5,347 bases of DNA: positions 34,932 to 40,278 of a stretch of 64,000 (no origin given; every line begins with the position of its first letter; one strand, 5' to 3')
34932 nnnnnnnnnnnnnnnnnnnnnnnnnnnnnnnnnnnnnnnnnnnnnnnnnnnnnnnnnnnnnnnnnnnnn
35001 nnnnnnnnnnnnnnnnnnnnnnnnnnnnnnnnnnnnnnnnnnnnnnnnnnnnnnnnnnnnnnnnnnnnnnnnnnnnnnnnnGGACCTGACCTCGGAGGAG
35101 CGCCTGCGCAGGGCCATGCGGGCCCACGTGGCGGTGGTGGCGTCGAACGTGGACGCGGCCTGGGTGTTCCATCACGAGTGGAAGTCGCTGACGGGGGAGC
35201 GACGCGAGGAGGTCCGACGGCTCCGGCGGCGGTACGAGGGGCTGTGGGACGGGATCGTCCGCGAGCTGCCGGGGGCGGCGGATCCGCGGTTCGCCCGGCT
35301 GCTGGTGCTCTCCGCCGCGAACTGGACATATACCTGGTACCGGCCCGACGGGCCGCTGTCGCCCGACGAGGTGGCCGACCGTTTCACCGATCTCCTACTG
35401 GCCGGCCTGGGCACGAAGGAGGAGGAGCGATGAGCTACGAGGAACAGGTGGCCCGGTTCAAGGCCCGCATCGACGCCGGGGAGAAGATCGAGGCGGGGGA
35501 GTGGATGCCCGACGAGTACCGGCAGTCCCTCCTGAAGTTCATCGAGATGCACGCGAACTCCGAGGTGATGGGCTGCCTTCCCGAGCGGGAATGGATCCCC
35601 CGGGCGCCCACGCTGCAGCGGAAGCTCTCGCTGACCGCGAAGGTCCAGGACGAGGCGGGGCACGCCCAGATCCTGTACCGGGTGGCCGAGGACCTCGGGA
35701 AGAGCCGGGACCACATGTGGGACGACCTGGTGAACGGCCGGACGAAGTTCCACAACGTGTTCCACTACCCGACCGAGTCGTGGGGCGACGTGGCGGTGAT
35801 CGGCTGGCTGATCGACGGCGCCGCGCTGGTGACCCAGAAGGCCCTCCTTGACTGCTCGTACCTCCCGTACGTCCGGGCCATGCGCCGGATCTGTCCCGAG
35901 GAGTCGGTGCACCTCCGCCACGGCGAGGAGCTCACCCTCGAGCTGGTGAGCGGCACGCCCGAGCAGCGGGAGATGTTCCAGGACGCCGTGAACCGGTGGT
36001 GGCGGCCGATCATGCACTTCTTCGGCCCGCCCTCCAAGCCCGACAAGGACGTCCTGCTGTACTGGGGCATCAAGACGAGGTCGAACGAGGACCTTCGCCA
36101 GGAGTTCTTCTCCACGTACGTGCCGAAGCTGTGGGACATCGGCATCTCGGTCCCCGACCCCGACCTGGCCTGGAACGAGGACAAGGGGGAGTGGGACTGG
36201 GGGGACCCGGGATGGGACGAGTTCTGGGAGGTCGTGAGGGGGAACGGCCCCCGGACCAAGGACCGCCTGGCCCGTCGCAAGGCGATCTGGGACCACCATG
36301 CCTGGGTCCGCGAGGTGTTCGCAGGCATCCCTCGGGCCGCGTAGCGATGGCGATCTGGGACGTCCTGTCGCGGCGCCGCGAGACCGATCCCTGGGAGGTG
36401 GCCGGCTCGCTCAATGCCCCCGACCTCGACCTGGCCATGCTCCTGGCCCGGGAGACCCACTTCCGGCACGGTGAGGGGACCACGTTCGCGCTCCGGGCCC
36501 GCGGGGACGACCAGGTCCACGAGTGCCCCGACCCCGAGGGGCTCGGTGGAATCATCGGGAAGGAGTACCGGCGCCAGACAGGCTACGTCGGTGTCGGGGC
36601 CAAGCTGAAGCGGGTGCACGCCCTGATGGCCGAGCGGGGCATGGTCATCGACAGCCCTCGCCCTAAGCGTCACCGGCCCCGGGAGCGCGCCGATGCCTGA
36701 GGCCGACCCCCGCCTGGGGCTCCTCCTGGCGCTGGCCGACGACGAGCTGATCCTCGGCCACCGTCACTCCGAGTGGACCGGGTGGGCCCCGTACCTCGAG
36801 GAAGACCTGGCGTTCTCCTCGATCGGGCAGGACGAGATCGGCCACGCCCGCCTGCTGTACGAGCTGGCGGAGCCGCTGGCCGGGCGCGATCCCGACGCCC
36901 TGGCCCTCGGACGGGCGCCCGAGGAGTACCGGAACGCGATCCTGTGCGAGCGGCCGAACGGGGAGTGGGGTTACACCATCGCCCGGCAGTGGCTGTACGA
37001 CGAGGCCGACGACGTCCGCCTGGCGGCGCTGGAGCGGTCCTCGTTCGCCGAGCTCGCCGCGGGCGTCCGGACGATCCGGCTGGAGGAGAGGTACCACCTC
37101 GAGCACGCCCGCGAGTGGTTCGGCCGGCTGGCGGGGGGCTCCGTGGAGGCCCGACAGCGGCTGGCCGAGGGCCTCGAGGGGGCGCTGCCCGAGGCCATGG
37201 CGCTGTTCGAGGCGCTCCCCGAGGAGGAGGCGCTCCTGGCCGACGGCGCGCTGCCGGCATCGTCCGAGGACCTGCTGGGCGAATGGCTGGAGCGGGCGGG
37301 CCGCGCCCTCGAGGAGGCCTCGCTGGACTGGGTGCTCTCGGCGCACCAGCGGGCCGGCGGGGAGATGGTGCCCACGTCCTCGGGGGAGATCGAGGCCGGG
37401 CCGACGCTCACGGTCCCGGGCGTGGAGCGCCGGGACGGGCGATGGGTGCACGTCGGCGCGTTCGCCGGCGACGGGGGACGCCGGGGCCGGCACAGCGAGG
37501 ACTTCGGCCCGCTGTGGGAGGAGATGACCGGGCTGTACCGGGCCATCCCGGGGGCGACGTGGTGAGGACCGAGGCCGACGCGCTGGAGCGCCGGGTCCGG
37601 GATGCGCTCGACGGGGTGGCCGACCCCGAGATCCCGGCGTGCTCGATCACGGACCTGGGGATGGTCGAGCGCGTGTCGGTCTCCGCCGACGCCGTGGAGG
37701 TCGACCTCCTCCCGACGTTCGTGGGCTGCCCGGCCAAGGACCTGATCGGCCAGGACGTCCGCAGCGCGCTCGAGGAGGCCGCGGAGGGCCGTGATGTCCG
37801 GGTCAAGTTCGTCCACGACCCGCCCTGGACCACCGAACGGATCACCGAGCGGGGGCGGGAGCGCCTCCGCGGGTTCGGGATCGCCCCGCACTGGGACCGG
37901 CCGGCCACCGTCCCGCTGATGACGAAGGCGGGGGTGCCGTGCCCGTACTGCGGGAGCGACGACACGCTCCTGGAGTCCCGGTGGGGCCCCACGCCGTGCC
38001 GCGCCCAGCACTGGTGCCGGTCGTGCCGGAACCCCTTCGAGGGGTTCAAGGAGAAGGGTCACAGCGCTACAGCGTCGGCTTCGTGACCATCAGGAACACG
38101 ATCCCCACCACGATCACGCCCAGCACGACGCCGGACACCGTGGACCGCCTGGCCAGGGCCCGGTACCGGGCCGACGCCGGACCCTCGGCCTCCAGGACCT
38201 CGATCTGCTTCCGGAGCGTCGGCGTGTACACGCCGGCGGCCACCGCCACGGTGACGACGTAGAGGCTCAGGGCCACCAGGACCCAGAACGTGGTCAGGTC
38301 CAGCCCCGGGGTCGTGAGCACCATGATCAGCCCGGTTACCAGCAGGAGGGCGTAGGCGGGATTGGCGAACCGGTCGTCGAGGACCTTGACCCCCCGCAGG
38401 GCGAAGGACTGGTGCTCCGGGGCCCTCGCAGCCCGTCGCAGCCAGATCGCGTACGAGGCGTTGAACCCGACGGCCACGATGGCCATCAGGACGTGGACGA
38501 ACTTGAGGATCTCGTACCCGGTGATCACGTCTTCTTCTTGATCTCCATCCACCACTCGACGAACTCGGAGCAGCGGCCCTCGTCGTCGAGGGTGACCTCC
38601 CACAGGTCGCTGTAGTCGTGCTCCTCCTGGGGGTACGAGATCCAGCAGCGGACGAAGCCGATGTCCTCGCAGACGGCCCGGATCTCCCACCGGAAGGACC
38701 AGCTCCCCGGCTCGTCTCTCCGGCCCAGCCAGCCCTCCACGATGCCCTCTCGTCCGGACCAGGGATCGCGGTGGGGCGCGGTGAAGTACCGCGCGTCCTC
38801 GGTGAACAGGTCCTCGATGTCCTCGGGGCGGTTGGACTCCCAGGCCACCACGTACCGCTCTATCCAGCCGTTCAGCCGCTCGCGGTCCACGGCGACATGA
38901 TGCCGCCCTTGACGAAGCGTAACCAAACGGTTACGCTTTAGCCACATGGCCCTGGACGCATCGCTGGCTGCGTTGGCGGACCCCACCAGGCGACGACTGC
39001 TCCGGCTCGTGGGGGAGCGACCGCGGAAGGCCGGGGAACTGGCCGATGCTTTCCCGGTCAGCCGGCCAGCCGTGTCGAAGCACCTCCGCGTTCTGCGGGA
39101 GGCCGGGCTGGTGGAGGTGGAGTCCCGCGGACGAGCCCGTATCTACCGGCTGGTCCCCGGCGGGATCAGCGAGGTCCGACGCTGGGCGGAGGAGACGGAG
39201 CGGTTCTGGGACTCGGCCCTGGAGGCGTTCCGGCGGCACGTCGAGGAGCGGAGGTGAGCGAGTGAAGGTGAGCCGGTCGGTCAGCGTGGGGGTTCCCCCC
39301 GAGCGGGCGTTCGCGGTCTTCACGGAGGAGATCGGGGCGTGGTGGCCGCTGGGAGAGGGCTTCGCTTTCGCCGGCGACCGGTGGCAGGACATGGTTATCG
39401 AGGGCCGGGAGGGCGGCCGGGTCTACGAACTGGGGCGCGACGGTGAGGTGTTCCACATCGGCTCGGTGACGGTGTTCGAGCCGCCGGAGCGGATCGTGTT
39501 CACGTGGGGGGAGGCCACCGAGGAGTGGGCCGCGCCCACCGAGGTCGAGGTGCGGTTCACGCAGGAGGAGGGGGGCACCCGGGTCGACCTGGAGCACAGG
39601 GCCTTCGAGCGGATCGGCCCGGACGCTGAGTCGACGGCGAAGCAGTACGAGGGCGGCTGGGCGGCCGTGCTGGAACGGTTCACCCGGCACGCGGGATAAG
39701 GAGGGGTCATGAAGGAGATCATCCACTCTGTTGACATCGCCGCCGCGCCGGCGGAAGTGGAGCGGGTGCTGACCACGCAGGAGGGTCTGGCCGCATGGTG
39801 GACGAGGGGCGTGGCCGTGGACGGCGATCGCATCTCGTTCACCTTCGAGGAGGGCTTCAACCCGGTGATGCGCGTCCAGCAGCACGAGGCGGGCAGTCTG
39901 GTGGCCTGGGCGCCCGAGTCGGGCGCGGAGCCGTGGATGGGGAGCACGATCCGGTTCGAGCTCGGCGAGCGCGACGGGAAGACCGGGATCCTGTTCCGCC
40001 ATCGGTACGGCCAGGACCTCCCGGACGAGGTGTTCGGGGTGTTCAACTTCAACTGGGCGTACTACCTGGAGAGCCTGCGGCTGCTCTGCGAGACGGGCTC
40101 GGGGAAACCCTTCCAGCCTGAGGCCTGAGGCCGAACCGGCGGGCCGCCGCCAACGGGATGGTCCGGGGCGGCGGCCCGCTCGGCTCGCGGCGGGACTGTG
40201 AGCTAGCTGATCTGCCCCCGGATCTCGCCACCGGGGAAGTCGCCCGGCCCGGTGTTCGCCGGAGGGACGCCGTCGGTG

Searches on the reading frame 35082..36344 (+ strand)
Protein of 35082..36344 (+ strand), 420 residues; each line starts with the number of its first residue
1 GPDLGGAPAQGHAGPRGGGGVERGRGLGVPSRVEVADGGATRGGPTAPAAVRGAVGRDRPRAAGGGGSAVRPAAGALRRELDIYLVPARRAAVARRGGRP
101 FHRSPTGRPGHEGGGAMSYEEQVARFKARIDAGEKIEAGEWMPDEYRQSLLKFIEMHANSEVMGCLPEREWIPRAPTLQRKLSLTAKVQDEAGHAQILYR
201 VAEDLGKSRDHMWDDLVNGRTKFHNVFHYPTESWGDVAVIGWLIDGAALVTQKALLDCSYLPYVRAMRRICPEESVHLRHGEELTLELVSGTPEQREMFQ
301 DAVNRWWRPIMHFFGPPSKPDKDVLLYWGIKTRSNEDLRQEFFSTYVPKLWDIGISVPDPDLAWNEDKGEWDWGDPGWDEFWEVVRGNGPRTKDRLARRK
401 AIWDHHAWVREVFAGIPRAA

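Call 55: search_protein_families(library=pfam, proteins=[window:35082-36344:+], max_evalue=0.001)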
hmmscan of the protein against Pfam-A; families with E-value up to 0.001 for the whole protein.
window:35082-36344:+ (420 aa): 1 family
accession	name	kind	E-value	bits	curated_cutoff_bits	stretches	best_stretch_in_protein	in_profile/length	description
PF05138.18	PaaA_PaaC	-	1.9e-80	270.3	28.5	1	136-408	4-263/263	Phenylacetic acid catabolic protein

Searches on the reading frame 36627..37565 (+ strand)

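Call 55: search_protein_families(library=pfam, proteins=[window:36627-37565:+], max_evalue=0.001)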
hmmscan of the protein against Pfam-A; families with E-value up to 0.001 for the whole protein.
window:36627-37565:+ (312 aa): 1 family
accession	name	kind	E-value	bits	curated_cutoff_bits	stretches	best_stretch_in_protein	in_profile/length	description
PF05138.18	PaaA_PaaC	-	1.7e-63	214.8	28.5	2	28-235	17-225/263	Phenylacetic acid catabolic protein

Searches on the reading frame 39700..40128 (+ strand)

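Call 55: search_protein_families(library=pfam, proteins=[window:39700-40128:+], max_evalue=0.001)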
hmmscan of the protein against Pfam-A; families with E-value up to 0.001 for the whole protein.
window:39700-40128:+ (142 aa): 1 family
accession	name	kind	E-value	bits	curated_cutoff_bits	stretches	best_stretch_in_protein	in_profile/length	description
PF08327.17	AHSA1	-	0.00036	21.2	22.1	1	15-128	2-122/125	Activator of Hsp90 ATPase homolog 1-like protein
